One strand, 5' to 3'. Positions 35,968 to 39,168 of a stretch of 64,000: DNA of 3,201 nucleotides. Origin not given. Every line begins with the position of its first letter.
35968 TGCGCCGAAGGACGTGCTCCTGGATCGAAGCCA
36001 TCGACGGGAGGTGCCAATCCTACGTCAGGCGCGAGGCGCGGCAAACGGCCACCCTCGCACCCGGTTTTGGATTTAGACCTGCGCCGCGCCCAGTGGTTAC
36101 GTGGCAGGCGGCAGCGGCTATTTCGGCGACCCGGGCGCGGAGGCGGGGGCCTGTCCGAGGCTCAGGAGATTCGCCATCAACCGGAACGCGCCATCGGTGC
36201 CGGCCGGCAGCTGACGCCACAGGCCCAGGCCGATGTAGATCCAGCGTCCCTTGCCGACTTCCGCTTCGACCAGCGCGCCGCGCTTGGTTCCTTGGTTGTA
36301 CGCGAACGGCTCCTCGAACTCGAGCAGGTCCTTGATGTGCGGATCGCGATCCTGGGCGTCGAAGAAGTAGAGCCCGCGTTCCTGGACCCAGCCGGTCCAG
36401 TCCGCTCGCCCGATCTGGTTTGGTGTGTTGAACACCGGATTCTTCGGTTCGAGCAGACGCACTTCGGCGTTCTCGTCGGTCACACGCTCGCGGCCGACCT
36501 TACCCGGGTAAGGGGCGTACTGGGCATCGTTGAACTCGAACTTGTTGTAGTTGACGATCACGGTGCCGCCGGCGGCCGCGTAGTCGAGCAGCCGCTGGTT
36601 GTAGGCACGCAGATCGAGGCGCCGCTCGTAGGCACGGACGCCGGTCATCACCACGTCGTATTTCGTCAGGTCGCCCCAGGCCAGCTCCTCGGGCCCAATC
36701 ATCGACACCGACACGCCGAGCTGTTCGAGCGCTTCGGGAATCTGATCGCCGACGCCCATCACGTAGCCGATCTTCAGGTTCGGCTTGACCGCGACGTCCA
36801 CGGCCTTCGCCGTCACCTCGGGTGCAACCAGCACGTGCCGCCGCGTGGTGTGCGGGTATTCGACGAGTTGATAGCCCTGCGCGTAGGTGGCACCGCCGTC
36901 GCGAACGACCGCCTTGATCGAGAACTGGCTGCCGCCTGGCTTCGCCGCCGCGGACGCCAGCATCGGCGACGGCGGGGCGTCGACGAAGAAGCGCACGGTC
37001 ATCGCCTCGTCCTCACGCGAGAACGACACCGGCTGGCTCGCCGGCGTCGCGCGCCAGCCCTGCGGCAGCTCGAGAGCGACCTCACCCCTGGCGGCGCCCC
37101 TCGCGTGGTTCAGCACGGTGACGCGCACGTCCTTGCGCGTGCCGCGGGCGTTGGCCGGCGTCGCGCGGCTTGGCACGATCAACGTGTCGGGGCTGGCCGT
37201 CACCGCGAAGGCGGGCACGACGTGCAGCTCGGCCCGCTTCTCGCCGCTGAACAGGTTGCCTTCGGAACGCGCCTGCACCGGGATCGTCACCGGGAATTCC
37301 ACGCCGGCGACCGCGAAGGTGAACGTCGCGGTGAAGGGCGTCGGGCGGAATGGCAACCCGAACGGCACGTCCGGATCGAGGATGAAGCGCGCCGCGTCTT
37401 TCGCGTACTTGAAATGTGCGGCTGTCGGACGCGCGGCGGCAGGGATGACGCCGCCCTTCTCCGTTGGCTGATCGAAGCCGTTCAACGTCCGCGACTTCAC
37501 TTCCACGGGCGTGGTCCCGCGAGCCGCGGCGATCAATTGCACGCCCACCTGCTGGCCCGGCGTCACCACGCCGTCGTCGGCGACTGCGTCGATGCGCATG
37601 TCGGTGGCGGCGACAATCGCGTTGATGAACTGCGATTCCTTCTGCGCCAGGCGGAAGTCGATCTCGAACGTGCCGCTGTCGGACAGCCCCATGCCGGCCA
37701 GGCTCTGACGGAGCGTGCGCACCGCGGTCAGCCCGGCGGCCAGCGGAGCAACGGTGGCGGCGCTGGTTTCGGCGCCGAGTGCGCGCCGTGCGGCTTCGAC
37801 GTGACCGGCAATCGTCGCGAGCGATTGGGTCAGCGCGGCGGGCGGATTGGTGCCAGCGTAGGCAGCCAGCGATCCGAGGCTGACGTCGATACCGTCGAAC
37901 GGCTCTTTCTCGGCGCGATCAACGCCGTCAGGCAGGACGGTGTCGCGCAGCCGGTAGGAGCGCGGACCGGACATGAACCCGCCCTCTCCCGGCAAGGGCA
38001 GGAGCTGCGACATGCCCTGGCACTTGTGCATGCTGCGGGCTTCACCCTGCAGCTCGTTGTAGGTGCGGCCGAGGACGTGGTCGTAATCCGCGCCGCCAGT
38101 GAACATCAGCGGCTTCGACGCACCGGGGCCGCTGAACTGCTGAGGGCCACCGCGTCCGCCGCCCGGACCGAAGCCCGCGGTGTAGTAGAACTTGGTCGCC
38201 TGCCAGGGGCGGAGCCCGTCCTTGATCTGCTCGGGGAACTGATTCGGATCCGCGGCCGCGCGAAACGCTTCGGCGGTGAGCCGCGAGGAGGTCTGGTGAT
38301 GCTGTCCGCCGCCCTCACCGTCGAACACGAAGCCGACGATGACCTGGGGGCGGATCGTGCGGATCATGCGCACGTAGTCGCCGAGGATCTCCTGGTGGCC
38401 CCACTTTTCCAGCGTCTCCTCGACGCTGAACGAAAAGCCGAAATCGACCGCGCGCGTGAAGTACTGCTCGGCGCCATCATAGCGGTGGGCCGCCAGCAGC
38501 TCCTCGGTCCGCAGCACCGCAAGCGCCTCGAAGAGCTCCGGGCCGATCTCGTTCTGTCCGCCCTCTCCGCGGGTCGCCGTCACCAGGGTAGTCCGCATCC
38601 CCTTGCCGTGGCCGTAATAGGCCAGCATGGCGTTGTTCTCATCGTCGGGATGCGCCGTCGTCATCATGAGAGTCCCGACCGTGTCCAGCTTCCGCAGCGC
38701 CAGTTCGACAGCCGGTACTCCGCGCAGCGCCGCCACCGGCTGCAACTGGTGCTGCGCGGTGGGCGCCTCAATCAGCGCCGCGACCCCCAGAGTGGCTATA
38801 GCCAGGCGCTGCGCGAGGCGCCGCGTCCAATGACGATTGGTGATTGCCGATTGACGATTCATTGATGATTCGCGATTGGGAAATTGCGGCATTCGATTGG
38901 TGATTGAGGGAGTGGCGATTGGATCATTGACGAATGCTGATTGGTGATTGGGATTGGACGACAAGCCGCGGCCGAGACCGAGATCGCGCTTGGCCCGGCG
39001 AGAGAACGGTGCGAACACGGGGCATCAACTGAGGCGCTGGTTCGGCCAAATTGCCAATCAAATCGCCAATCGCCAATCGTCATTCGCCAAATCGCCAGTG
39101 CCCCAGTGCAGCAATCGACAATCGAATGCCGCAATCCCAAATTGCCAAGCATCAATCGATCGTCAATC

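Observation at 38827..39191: Second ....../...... element with an ~88-bp unique core, overlapping the 5' end of the PIG-L gene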

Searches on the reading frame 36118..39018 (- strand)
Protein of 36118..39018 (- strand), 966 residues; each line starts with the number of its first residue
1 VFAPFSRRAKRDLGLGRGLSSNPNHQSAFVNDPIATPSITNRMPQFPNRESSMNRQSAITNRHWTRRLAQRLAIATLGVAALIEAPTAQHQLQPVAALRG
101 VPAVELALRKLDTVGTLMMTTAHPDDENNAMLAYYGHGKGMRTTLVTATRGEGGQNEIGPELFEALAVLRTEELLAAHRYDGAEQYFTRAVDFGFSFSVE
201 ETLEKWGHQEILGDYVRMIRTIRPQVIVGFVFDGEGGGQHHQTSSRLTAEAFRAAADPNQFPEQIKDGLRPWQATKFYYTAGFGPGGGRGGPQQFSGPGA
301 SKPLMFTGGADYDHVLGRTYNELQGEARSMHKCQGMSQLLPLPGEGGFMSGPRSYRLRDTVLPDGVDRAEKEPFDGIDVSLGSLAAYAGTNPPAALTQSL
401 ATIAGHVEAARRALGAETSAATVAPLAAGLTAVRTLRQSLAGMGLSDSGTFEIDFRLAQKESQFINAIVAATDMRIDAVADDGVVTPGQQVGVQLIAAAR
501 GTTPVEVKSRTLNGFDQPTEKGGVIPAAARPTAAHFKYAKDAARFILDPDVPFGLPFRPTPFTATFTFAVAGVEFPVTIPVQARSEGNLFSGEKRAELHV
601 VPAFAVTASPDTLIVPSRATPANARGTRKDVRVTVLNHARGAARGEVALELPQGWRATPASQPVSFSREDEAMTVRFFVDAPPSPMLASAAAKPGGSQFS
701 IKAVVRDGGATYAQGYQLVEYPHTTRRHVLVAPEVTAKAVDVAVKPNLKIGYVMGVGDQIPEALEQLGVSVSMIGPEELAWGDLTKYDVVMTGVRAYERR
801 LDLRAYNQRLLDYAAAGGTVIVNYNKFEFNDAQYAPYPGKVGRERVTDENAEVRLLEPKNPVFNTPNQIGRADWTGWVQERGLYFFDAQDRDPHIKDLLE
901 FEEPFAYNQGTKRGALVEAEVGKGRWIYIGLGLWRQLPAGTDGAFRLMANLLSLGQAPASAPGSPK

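Call 12: search_protein_families(library=pfam, proteins=[window:36118-39018:-])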
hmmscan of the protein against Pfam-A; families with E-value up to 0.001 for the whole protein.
window:36118-39018:- (966 aa): 2 families
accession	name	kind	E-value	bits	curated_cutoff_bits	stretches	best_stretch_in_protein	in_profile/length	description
PF02585.22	PIG-L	-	2.5e-14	54.3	28.2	1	118-251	1-128/129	GlcNAc-PI de-N-acetylase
PF10633.15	NPCBM_assoc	-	0.00014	22.4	24.4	0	625-682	3-61/78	NPCBM-associated, NEW3 domain of alpha-galactosidase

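Call 13: find_homologous_proteins(query=window:36118-38862:-)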
Query window:36118-38862:- (914 aa): 6638 proteins with E <= 0.001 among 8000 candidates; the best 120 are listed.
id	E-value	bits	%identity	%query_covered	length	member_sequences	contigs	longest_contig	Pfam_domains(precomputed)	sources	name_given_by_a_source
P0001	0.0e+0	2002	97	100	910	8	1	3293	PF02585.23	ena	-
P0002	0.0e+0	1822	89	96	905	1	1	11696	PF02585.23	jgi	jgi:LmbE family N-acetylglucosaminyl deacetylase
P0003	0.0e+0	1813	90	96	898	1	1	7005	PF02585.23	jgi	-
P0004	0.0e+0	1795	89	96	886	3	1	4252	PF02585.23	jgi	jgi:LmbE family N-acetylglucosaminyl deacetylase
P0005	0.0e+0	1778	85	99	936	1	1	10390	PF02585.23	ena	-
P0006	0.0e+0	1753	86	98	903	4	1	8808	PF02585.23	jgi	jgi:LmbE family N-acetylglucosaminyl deacetylase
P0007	0.0e+0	1738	86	95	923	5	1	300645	PF02585.23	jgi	-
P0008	0.0e+0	1729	85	96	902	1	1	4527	PF02585.23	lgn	-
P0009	0.0e+0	1719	83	100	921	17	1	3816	PF02585.23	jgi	jgi:LmbE family N-acetylglucosaminyl deacetylase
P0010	0.0e+0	1696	85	96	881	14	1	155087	PF02585.23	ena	-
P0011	0.0e+0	1689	83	97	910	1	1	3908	PF02585.23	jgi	jgi:LmbE family N-acetylglucosaminyl deacetylase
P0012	0.0e+0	1689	84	96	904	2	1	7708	PF02585.23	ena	-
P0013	0.0e+0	1677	83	98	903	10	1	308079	PF02585.23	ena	-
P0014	0.0e+0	1675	82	99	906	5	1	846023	PF02585.23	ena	-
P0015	0.0e+0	1669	83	96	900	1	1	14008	PF02585.23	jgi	jgi:LmbE family N-acetylglucosaminyl deacetylase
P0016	0.0e+0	1658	82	97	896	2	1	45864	PF02585.23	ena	-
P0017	0.0e+0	1651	82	96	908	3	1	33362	PF02585.23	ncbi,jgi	-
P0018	0.0e+0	1650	83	96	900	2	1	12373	PF02585.23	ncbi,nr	ncbi:MAG: PIG-L family deacetylase [Acidobacteria bacterium]|nr:PIG-L family deacetylase [Acidobacte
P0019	0.0e+0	1647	81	99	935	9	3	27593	PF02585.23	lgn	-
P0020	0.0e+0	1645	82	96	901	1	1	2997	PF02585.23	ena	-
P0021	0.0e+0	1634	82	96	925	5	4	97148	PF02585.23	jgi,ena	-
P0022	0.0e+0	1609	80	96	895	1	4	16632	PF02585.23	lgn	-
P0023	0.0e+0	1604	81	96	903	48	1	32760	PF02585.23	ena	-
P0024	0.0e+0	1577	79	96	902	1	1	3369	PF02585.23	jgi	jgi:LmbE family N-acetylglucosaminyl deacetylase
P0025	0.0e+0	1567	79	95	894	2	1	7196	PF02585.23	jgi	jgi:LmbE family N-acetylglucosaminyl deacetylase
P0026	0.0e+0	1559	78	97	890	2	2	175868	PF02585.23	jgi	jgi:LmbE family N-acetylglucosaminyl deacetylase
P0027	0.0e+0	1552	78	96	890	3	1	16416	PF02585.23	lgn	-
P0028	0.0e+0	1551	78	95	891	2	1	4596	PF02585.23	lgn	-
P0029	0.0e+0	1531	77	95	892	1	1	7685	PF02585.23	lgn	-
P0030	0.0e+0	1520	76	97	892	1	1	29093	PF02585.23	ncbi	-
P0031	0.0e+0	1501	73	97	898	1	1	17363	PF02585.23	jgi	jgi:LmbE family N-acetylglucosaminyl deacetylase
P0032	0.0e+0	1486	75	95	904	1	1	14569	PF02585.23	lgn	-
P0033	0.0e+0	1469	73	95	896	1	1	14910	PF02585.23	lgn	-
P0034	0.0e+0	1468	71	99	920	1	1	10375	PF02585.23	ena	-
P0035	0.0e+0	1455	74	96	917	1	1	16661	PF02585.23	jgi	jgi:LmbE family N-acetylglucosaminyl deacetylase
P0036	0.0e+0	1453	71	98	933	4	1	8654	PF02585.23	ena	-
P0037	0.0e+0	1452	72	97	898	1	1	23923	PF02585.23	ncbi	ncbi:MAG: PIG-L family deacetylase [Vicinamibacterales bacterium]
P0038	0.0e+0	1450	71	97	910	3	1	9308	PF02585.23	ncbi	-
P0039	0.0e+0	1448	73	94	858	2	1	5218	PF02585.23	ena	-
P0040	0.0e+0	1447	69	97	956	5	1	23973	PF02585.23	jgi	jgi:LmbE family N-acetylglucosaminyl deacetylase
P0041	0.0e+0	1442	70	97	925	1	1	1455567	PF02585.23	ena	-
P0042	0.0e+0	1440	72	97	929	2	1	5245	PF02585.23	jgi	jgi:LmbE family N-acetylglucosaminyl deacetylase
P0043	0.0e+0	1438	70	98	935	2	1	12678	PF02585.23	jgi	jgi:LmbE family N-acetylglucosaminyl deacetylase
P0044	0.0e+0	1435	70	96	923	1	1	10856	PF02585.23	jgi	jgi:GlcNAc-PI de-N-acetylase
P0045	0.0e+0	1428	70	96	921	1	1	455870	PF02585.23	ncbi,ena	-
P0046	0.0e+0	1422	71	95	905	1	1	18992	PF02585.23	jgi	jgi:LmbE family N-acetylglucosaminyl deacetylase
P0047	0.0e+0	1416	69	96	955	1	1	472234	PF02585.23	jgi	jgi:LmbE family N-acetylglucosaminyl deacetylase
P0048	0.0e+0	1411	71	95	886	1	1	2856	PF02585.23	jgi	jgi:LmbE family N-acetylglucosaminyl deacetylase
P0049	0.0e+0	1407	69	95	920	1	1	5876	PF02585.23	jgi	jgi:LmbE family N-acetylglucosaminyl deacetylase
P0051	0.0e+0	1330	67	97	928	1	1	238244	PF02585.23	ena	-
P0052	0.0e+0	1327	68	96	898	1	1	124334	PF02585.23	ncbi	-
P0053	0.0e+0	1324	67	97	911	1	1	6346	PF02585.23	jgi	jgi:LmbE family N-acetylglucosaminyl deacetylase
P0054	0.0e+0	1323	67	97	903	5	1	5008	PF02585.23,PF10633.16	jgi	jgi:LmbE family N-acetylglucosaminyl deacetylase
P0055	0.0e+0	1322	67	99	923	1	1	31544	PF02585.23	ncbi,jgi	jgi:LmbE family N-acetylglucosaminyl deacetylase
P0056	0.0e+0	1321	67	95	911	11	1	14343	PF02585.23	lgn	-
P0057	0.0e+0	1321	67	96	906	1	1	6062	PF02585.23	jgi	jgi:LmbE family N-acetylglucosaminyl deacetylase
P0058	0.0e+0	1321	67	96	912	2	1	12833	PF02585.23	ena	-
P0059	0.0e+0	1321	68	97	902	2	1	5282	PF02585.23,PF10633.16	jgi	jgi:LmbE family N-acetylglucosaminyl deacetylase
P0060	0.0e+0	1318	67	95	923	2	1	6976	PF02585.23,PF10633.16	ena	-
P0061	0.0e+0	1316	67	95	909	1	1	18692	PF02585.23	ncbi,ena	-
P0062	0.0e+0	1316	68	95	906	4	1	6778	PF02585.23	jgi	jgi:LmbE family N-acetylglucosaminyl deacetylase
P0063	0.0e+0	1316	67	94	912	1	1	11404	PF02585.23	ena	-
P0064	0.0e+0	1316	68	96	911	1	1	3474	PF02585.23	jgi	jgi:LmbE family N-acetylglucosaminyl deacetylase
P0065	0.0e+0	1316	67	97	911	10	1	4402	PF02585.23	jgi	jgi:LmbE family N-acetylglucosaminyl deacetylase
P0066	0.0e+0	1315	66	97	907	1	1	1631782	PF02585.23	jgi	jgi:LmbE family N-acetylglucosaminyl deacetylase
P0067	0.0e+0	1315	66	95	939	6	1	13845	PF02585.23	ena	-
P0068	0.0e+0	1315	67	96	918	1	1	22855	PF02585.23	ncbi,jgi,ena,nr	ncbi:MAG TPA: PIG-L family deacetylase [Vicinamibacterales bacterium]|nr:PIG-L family deacetylase [V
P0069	0.0e+0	1315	67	96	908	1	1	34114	PF02585.23,PF10633.16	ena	-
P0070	0.0e+0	1314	65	95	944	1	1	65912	PF02585.23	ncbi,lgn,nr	ncbi:MAG: PIG-L family deacetylase [Acidobacteriota bacterium]|nr:PIG-L family deacetylase [Acidobac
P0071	0.0e+0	1314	66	97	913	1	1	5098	PF02585.23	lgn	-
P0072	0.0e+0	1313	65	97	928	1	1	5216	PF02585.23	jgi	jgi:LmbE family N-acetylglucosaminyl deacetylase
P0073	0.0e+0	1313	67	95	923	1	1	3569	PF02585.23,PF10633.16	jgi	jgi:LmbE family N-acetylglucosaminyl deacetylase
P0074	0.0e+0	1312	67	97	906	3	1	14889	PF02585.23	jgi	jgi:LmbE family N-acetylglucosaminyl deacetylase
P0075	0.0e+0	1312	67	95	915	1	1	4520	PF02585.23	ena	-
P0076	0.0e+0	1312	66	96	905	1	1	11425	PF02585.23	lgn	-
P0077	0.0e+0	1312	66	96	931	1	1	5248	PF02585.23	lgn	-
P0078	0.0e+0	1311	68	96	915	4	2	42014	PF02585.23,PF10633.16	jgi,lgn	jgi:LmbE family N-acetylglucosaminyl deacetylase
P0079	0.0e+0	1311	67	96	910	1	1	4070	PF02585.23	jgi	jgi:LmbE family N-acetylglucosaminyl deacetylase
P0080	0.0e+0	1311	68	96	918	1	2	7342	PF02585.23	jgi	jgi:LmbE family N-acetylglucosaminyl deacetylase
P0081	0.0e+0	1311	66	97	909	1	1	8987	PF02585.23,PF10633.16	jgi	jgi:LmbE family N-acetylglucosaminyl deacetylase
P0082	0.0e+0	1309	66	95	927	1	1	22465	PF02585.23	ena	-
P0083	0.0e+0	1309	66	97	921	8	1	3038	PF02585.23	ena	-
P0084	0.0e+0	1308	66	95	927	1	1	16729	PF02585.23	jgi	-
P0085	0.0e+0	1308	66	96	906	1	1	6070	PF02585.23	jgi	jgi:LmbE family N-acetylglucosaminyl deacetylase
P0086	0.0e+0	1308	68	95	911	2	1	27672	PF02585.23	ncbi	-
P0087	0.0e+0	1307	65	97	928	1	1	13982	PF02585.23,PF10633.16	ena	-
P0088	0.0e+0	1307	66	97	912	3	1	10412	PF02585.23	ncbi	-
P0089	0.0e+0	1307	67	95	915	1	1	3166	PF02585.23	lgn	-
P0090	0.0e+0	1307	66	97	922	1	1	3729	PF02585.23,PF10633.16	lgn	-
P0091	0.0e+0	1306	67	97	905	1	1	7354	PF02585.23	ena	-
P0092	0.0e+0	1306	67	96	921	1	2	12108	PF02585.23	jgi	jgi:LmbE family N-acetylglucosaminyl deacetylase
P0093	0.0e+0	1306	66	97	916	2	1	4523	PF02585.23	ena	-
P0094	0.0e+0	1306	65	97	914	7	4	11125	PF02585.23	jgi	jgi:LmbE family N-acetylglucosaminyl deacetylase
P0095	0.0e+0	1305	66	97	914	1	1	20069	PF02585.23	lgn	-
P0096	0.0e+0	1305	66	94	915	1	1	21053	PF02585.23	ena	-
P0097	0.0e+0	1305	67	95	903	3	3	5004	PF02585.23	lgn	-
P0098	0.0e+0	1305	66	97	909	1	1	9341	PF02585.23,PF10633.16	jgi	jgi:LmbE family N-acetylglucosaminyl deacetylase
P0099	0.0e+0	1304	67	95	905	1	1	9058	PF02585.23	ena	-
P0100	0.0e+0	1304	65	98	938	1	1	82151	PF02585.23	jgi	jgi:LmbE family N-acetylglucosaminyl deacetylase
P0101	0.0e+0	1303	66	95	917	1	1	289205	PF02585.23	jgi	-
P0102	0.0e+0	1303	67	98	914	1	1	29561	PF02585.23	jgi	jgi:LmbE family N-acetylglucosaminyl deacetylase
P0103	0.0e+0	1302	66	96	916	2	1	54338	PF02585.23,PF10633.16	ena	-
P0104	0.0e+0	1302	65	97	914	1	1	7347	PF02585.23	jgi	-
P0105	0.0e+0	1301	67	95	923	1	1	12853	PF02585.23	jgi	jgi:LmbE family N-acetylglucosaminyl deacetylase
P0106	0.0e+0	1301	68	96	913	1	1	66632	PF02585.23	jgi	jgi:LmbE family N-acetylglucosaminyl deacetylase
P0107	0.0e+0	1301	65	96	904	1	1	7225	PF02585.23,PF10633.16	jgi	jgi:LmbE family N-acetylglucosaminyl deacetylase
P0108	0.0e+0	1301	66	97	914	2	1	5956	PF02585.23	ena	-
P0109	0.0e+0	1300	67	97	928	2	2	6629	PF02585.23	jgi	jgi:LmbE family N-acetylglucosaminyl deacetylase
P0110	0.0e+0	1300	66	95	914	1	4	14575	PF02585.23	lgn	-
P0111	0.0e+0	1300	66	95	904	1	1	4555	PF02585.23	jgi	jgi:LmbE family N-acetylglucosaminyl deacetylase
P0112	0.0e+0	1300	66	95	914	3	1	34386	PF02585.23,PF10633.16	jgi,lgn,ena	-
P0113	0.0e+0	1300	65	97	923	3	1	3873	PF02585.23,PF10633.16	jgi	jgi:LmbE family N-acetylglucosaminyl deacetylase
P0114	0.0e+0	1300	66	97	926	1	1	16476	PF02585.23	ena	-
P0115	0.0e+0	1300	66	96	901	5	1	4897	PF02585.23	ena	-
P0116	0.0e+0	1299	66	98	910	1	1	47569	PF02585.23,PF10633.16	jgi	jgi:LmbE family N-acetylglucosaminyl deacetylase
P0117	0.0e+0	1299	67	95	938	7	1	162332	PF02585.23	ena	-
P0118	0.0e+0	1299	66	95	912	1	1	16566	PF02585.23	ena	-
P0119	0.0e+0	1299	66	99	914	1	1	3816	PF02585.23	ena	-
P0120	0.0e+0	1299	65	97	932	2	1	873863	PF02585.23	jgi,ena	-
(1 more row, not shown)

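Call 18: find_encoding_contigs(protein=P0001, flank=10000, max_places=4)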
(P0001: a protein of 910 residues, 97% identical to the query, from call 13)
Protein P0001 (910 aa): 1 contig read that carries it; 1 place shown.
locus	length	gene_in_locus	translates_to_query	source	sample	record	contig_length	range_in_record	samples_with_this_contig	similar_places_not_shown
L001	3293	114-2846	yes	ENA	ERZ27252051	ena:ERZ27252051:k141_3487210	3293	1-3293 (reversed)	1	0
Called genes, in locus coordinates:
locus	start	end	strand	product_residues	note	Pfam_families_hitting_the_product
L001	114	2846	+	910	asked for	PF02585:PIG-L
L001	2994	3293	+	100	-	?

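Call 19: find_encoding_contigs(protein=P0007, flank=10000, max_places=3)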
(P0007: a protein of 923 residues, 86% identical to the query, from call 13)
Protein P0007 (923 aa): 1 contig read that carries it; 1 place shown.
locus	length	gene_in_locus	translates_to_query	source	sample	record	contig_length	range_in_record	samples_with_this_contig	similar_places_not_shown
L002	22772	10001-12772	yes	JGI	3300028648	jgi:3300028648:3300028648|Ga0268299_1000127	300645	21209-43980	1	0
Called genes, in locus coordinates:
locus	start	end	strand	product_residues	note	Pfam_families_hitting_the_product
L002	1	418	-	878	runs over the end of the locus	PF01804:Penicil_amidase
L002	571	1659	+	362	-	PF02805:Ada_Zn_binding, PF00165:HTH_AraC (weak), PF12833:HTH_18, PF01035:DNA_binding_1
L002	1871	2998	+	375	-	PF01266:DAO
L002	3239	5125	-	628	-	-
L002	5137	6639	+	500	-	-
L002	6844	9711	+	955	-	PF13620:CarboxypepD_reg, PF13715:CarbopepD_reg_2 (weak), PF25183:OMP_b-brl_4, PF00593:TonB_dep_Rec_b-barrel, PF25183:OMP_b-brl_4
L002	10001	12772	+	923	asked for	PF02585:PIG-L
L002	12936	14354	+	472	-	PF08811:DUF1800, PF07624:PSD2 (weak)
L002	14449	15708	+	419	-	PF07394:DUF1501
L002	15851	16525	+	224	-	PF04366:Ysc84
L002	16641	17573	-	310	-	PF01370:Epimerase, PF08338:DUF1731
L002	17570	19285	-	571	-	-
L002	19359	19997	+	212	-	PF00440:TetR_N, PF17932:TetR_C_24 (weak), PF17938:TetR_C_29 (weak)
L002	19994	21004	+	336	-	PF25917:BSH_RND (weak), PF25881:HH_YBHG, PF25954:Beta-barrel_RND_2 (weak)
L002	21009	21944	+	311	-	PF00005:ABC_tran, PF13304:AAA_21 (faint)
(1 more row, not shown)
